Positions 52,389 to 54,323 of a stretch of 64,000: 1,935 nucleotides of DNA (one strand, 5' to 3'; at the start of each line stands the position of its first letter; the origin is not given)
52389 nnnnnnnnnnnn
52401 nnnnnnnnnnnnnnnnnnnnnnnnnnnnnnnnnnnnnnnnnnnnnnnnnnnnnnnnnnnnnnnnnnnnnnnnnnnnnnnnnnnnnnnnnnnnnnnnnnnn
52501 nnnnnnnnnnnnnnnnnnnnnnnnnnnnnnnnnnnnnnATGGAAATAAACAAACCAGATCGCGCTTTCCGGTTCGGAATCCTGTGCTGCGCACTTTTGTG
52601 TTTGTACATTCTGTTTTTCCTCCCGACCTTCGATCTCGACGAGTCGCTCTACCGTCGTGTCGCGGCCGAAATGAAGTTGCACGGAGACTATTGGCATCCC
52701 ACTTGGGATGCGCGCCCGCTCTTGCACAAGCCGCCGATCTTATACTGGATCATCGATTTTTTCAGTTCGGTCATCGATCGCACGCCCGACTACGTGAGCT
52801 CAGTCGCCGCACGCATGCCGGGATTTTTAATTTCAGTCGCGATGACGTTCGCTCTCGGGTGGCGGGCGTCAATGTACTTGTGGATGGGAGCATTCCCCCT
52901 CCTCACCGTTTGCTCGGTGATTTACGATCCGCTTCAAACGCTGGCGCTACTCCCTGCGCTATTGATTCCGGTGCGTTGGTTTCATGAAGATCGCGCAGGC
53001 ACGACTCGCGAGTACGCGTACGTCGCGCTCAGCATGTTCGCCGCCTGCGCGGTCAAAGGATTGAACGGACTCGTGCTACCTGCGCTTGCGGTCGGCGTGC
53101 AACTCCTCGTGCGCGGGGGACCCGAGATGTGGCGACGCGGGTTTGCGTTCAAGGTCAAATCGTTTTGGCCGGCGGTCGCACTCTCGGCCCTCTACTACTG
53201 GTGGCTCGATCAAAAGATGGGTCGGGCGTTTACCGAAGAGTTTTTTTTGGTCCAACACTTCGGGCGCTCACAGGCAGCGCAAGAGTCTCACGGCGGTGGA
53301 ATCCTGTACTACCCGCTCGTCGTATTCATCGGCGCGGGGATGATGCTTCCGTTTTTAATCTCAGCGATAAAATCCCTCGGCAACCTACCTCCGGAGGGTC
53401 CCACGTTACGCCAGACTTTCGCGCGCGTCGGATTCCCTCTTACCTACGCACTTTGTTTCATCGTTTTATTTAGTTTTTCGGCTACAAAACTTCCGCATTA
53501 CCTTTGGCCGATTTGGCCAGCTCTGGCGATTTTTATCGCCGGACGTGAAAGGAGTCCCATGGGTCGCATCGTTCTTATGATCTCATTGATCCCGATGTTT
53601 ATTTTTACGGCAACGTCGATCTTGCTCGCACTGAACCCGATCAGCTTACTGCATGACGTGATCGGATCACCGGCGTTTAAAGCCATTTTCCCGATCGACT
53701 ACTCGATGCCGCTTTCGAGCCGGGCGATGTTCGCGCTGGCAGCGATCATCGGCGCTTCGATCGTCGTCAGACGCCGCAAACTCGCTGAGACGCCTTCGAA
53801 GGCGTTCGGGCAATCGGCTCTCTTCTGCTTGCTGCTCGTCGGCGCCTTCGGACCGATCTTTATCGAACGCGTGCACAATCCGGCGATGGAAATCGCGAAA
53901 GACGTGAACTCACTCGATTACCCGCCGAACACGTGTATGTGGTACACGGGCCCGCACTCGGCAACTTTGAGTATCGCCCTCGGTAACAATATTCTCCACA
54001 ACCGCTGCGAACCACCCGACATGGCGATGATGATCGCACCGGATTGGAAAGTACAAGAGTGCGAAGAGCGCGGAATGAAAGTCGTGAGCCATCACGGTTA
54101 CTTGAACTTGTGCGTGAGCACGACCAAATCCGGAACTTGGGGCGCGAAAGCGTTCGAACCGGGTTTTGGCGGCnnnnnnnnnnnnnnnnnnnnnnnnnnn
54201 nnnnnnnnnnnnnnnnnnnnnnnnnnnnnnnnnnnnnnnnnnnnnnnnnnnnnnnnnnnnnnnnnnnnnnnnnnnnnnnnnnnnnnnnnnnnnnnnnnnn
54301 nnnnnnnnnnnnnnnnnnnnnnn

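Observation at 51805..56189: Two-gene periplasmic glycosylation module: Dpm1/ArnC-like GT2 translationally coupled to a giant ArnT/PMT-like GT-C fused to a novel repeat domain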

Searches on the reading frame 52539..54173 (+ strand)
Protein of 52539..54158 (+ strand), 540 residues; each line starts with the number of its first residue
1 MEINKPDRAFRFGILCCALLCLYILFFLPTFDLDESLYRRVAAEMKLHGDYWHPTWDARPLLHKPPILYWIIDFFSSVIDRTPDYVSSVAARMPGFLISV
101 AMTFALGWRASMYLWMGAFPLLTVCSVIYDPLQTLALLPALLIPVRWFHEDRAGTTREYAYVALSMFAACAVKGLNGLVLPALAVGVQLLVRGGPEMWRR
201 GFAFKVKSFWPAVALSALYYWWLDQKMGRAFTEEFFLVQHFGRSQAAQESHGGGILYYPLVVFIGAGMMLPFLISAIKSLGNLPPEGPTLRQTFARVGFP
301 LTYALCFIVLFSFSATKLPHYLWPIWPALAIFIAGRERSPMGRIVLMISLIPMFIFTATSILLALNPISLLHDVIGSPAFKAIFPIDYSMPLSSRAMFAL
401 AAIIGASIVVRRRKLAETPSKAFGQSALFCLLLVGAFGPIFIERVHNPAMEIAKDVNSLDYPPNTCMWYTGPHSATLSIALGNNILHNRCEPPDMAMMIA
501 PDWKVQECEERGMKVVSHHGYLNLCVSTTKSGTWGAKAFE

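Call 6: search_protein_families(library=pfam, proteins=[window:52539-54158:+], max_evalue=10)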
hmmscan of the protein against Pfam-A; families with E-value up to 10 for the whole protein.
window:52539-54158:+ (540 aa): 1 family
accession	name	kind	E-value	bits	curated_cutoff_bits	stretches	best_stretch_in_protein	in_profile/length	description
PF11119.13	DUF2633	-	0.069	13.5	25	1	336-352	6-22/43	Protein of unknown function (DUF2633)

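Call 7: search_solved_structures(query=window:52539-54158:+, max_evalue=10, show_alignments=2)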
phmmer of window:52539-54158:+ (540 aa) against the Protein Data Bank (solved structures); distinct sequences matched with E-value up to 10: 3.
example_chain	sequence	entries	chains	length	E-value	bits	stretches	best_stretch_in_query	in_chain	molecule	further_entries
5ezm_A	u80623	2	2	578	1.7e-08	36.8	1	31-367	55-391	4-amino-4-deoxy-L-arabinose transferase or related glycosyltransferases of PMT family | 4-amino-4-deoxy-L-arabinose (L-Ara4N) transferase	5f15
2q0t_A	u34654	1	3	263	0.2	13.5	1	34-82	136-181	Putative gamma-carboxymuconolactone decarboxylase subunit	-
3qhp_A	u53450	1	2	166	1.1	11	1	179-231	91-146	Type 1 capsular polysaccharide biosynthesis protein J (CapJ)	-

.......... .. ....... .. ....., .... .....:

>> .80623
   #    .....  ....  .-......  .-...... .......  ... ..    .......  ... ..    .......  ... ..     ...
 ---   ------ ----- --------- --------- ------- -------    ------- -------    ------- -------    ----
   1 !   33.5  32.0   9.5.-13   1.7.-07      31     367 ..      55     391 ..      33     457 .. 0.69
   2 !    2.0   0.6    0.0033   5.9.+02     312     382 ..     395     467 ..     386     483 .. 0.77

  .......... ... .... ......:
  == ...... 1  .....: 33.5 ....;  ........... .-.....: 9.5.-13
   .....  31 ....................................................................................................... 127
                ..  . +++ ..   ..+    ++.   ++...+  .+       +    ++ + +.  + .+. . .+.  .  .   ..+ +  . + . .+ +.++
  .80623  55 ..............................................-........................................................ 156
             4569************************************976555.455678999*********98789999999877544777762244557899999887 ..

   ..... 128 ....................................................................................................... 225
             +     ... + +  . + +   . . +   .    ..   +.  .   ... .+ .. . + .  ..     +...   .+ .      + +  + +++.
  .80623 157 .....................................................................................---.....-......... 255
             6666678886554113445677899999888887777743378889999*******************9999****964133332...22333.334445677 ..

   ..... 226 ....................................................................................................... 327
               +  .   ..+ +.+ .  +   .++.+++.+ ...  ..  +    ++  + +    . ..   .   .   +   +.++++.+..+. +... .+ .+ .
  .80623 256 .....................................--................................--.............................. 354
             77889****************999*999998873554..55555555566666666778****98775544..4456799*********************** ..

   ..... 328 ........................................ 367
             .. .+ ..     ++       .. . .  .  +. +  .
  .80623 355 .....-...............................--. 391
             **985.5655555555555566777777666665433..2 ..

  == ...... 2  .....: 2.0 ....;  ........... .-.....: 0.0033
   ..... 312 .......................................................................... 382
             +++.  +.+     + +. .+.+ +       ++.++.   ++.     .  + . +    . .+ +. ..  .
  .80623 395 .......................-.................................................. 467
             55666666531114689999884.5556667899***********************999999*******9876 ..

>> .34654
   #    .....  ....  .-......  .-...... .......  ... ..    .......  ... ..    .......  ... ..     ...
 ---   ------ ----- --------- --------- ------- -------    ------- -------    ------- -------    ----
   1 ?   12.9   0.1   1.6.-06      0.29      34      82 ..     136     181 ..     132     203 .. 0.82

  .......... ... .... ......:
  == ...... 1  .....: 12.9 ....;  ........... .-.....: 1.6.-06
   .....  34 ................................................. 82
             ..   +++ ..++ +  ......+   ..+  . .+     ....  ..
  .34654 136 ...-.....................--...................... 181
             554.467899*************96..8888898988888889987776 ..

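Call 30: predict_structure(alignment_id=A3)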
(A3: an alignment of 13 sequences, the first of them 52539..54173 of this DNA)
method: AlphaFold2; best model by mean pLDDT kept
length: 545 residues; sequences in the alignment: 13
mean_pLDDT: 79.8   pTM: 0.81
mean pLDDT of the five models: 79.8, 76.2, 75.6, 75.3, 73.8
residues with pLDDT >= 90: 131; 70-90: 300; 50-70: 88; < 50: 26
segments of 3 or more residues with pLDDT < 50: 1-5, 82-86, 372-374, 533-545
pLDDT, mean of each block of 10 residues (from residue 1): 58 86 81 78 85 83 87 80 58 83 75 72 63 91 94 95 97 91 95 88 95 96 87 85 69 63 70 79 83 86 89 64 83 74 76 85 72 57 66 91 91 76 85 88 88 88 79 79 65 83 89 91 87 38 28
secondary structure, 60 per line:
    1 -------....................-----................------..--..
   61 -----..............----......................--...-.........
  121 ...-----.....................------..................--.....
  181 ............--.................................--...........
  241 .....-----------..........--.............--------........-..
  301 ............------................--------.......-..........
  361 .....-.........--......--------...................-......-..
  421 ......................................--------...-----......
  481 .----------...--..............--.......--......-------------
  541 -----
elements in order: H8-27 H33-48 H66-79 H84-105 H112-123 H129-149 H156-173 H176-192 H195-227 H230-245 H257-266 H269-281 H290-297 H299-312 H319-334 H343-349 H351-365 H367-375 H378-383 H392-410 H412-417 H419-458 E467-469 H475-481 E497-501 H502-510 E513-519 E522-527

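Call 32: fold_search(model_id=the predicted structure, library=pdb)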
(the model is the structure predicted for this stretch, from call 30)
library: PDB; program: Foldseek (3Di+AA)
matches with E <= 10: 307; with E <= 0.001: 3
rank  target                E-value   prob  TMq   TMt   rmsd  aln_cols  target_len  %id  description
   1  5f15                  1.8e-13  1.00  0.67  0.67   6.3       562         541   17  Crystal Structure of ArnT from Cupriavidus metallidurans bound to Undecaprenyl phosphate (released 2016-02-17)
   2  5ezm                  1.8e-13  1.00  0.66  0.66   5.9       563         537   18  Crystal Structure of ArnT from Cupriavidus metallidurans in the apo state (released 2016-02-17)
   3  9s6t_A                2.6e-04  1.00  0.45  0.49  11.6       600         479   11  Ternary cryo-EM structure of chicken ALG12 with Dol25-PP-GlcNAc2Man7, Dol25-P-Man, and Fab (released 2026-03-18)
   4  8if8_C                1.7e-03  1.00  0.42  0.39  14.6       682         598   10  Arabinosyltransferase AftA (released 2023-05-31)
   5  9s6r_A                4.2e-03  1.00  0.31  0.41  13.2       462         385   15  Ternary cryo-EM structure of yeast ALG3 with Dol25-PP-GlcNAc2Man5, Dol25-P-Man, and Fab (released 2026-03-18)
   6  7bvh_A                6.9e-03  1.00  0.41  0.24   9.3       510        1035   14  Crystal structure of arabinosyltransferase EmbC2-AcpM2 complex from Mycobacterium smegmatis complexed with di-arabinos (released 2020-04-29)
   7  7bvf_B                7.9e-03  1.00  0.38  0.23  10.9       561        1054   16  Cryo-EM structure of Mycobacterium tuberculosis arabinosyltransferase EmbA-EmbB-AcpM2 in complex with ethambutol (released 2020-04-29)
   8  8if8_B                8.2e-03  1.00  0.44  0.39  12.8       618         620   11  Arabinosyltransferase AftA (released 2023-05-31)
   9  3waj                  1.3e-02  0.99  0.37  0.27  15.2       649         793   10  Crystal structure of the Archaeoglobus fulgidus oligosaccharyltransferase (O29867_ARCFU) complex with Zn and sulfate (released 2013-10-30)
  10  9dlf_C                2.0e-02  1.00  0.39  0.35   7.5       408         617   15  Arabinosyltransferase AftB in complex with Fab_B3 (released 2025-06-25)
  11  7zlg_A                2.5e-02  0.93  0.31  0.27  17.4       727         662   11  Cryo-EM structure of C-mannosyltransferase CeDPY19, in complex with acceptor peptide and bound to CMT2-Fab and anti-Fa (released 2023-01-11)
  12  9wno_A                1.4e-01  0.99  0.40  0.51  11.7       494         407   13  Cryo-EM structure of Candida glabrata GPI mannosyltransferase I bound to Dol-P-Man (released 2025-12-03)
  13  4av3_B                1.7e-01  0.14  0.14  0.12  27.3       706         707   11  Crystal structure of Thermotoga Maritima sodium pumping membrane integral pyrophosphatase with metal ions in active si (released 2012-08-08)
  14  8kgi_A                1.9e-01  0.12  0.11  0.14  24.7       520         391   14  Molecular mechanism of prostaglandin transporter SLCO2A1 (released 2024-08-21)
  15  9kxv_A                1.9e-01  0.08  0.10  0.10  26.1       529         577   15  Structure of human B0AT1-ACE2 complex with compound3 (released 2025-12-10)
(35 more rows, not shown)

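Call 36: find_homologous_proteins(query=window:52539-54128:+, max_evalue=1e-10)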
Query window:52539-54128:+ (530 aa): 65 proteins with E <= 1e-10 among 8000 candidates.
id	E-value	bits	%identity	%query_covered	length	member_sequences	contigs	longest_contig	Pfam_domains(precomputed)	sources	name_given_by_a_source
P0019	2.5e-116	408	43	96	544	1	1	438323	-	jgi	jgi:4-amino-4-deoxy-L-arabinose transferase-like glycosyltransferase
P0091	2.9e-113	398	41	98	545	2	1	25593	-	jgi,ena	-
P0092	7.4e-113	396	41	97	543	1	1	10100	-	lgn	-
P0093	3.5e-111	391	42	99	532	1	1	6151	-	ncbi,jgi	jgi:4-amino-4-deoxy-L-arabinose transferase-like glycosyltransferase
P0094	1.0e-106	376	39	99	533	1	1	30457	-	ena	-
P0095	4.1e-104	367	39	99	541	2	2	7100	-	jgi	jgi:4-amino-4-deoxy-L-arabinose transferase-like glycosyltransferase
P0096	5.8e-103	364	40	98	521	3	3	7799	-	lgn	-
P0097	7.3e-103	363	40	97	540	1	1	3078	-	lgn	-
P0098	3.0e-102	361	41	97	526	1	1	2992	-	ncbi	-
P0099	5.3e-102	360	39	95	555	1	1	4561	PF13231.13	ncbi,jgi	jgi:4-amino-4-deoxy-L-arabinose transferase-like glycosyltransferase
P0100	5.3e-102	360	39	95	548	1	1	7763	-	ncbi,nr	ncbi:MAG: hypothetical protein H7333_11560 [Bdellovibrionales bacterium]|nr:hypothetical protein [Ol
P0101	2.8e-101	358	39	98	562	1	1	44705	-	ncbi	-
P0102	3.4e-101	358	39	97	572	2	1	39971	-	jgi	jgi:4-amino-4-deoxy-L-arabinose transferase-like glycosyltransferase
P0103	5.5e-101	357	40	95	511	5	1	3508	-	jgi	-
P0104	7.0e-101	357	39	95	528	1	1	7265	-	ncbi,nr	ncbi:MAG: hypothetical protein KGP28_11770, partial [Bdellovibrionales bacterium]|nr:hypothetical pr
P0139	6.9e-16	76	31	58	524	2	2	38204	PF02366.25,PF13231.13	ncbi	-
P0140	2.2e-15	74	27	62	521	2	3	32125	PF02366.25,PF13231.13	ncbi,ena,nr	ncbi:MAG TPA: glycosyltransferase family 39 protein [Acidiferrobacteraceae bacterium]|nr:glycosyltra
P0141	7.1e-14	70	30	56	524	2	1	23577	PF02366.25,PF13231.13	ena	-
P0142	1.7e-12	65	29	62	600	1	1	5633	PF02366.25,PF13231.13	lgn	-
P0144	1.1e-11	62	25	94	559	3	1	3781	PF18583.7,PF02366.25,PF13231.13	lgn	-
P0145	2.7e-11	61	44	7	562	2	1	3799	PF02366.25,PF13231.13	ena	-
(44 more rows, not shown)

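Call 44: find_related_loci(query=A4, collection=genome_contigs, flank=6000)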
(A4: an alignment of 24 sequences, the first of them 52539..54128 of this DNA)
Query A4 (530 aa) in genome_contigs; peptide patterns used: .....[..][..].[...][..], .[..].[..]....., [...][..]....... (x = any residue, [..] = any of these).
599 stretches matched a pattern (row limit reached: there are more); 433 encode a relative of the query (tblastn E <= 1e-3); the best 80 are kept; 79 distinct loci.
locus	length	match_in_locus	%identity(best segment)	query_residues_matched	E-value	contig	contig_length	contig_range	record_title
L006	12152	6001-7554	40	1-525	8e-113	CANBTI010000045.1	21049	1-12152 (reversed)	MAG: Bdellovibrionales bacterium isolate JR-MC-C-240519-135 genome assembly, contig: JR-MC-C-240519-C2009, whole genome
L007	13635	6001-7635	40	5-526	3e-109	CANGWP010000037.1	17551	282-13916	MAG: Bdellovibrionales bacterium isolate RE-15aug16-115 genome assembly, contig: RE-15aug16-C4211, whole genome shotgun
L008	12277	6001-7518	37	20-525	3e-100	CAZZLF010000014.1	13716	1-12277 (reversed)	MAG TPA_asm: uncultured Bdellovibrio sp. isolate SRP124364_co1_342 genome assembly, contig: NODE_4822_length_13716_cov_5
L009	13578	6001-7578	38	8-527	1e-99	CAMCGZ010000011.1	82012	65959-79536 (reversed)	MAG: Bdellovibrio sp. ZAP7 isolate MsE-30jul19-120 genome assembly, contig: MsE-30jul19-C367, whole genome shotgun seque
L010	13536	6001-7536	38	22-527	9e-97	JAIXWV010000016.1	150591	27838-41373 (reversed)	MAG: Proteobacteria bacterium isolate D4_MAG_00031 pond_D4_MAG_00031_000000000039, whole genome shotgun sequence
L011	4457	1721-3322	37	2-530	1e-95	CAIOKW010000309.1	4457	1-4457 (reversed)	MAG: Oligoflexia bacterium isolate Umea_bin-07902 genome assembly, contig: bin-07902:309/351, whole genome shotgun seque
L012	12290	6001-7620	37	9-528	4e-93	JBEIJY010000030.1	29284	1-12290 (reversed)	MAG: Bdellovibrionales bacterium isolate Sample-103-S77-bin-69 Sample_103_S77-bin_69-k141_1689329, whole genome shotgun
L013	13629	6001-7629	36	13-530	9e-102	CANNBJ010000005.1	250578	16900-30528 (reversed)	MAG: Bdellovibrionales bacterium isolate ZE-Jul18-80 genome assembly, contig: ZE-Jul18-C14, whole genome shotgun sequenc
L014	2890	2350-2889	49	7-177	2e-37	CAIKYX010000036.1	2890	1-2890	MAG: Oligoflexia bacterium isolate VK_bin-3925 genome assembly, contig: bin-3925:036/278, whole genome shotgun sequence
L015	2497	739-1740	31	29-337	5e-37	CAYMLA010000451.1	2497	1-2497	MAG TPA_asm: uncultured Bdellovibrionales bacterium isolate SRP141376_co3_196 genome assembly, contig: NODE_101504_lengt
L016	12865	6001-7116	29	1-331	3e-36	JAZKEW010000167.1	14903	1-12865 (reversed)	MAG: Bdellovibrionota bacterium isolate DC_HB_02_SPN181219-bin052_1 DCHB02SPN_B052_1_000000000167, whole genome shotgun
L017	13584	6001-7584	39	2-527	6e-106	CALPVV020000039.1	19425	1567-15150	MAG: Nitrosovibrio sp. Nv4 isolate HRS-ES2-bin-178 genome assembly, contig: HRSG-E12-C1069, whole genome shotgun sequenc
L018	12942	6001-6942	27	31-336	3e-19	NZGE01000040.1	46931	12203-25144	MAG: Magnetococcales bacterium isolate MED694 MHASMcontig_64716, whole genome shotgun sequence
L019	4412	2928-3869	28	5-322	7e-19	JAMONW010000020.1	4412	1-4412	MAG: Campylobacteraceae bacterium isolate 4281-140_metabat2_scaf2bin.078_VB 4281-140_scaffold_11244_c1, whole genome sho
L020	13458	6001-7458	25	13-510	3e-17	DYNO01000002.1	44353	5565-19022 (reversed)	MAG TPA_asm: Thiomargarita sp. isolate SulCav_FS08_3_2_43_2644 SulCav_FS08_3_198_length_44353_cov_1710_856608, whole gen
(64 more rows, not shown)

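Call 57: search_protein_families(library=pfam, alignment_id=A4, max_evalue=0.01)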
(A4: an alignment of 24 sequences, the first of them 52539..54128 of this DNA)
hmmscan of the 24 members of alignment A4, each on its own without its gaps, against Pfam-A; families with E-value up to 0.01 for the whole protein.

A. member 1, window:52539-54128:+ (530 aa): 0 families

B. families by the number of members that match (of 24 scanned): 1 family
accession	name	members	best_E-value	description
PF13231.12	PMT_2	5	3.6e-07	Dolichyl-phosphate-mannose-protein mannosyltransferase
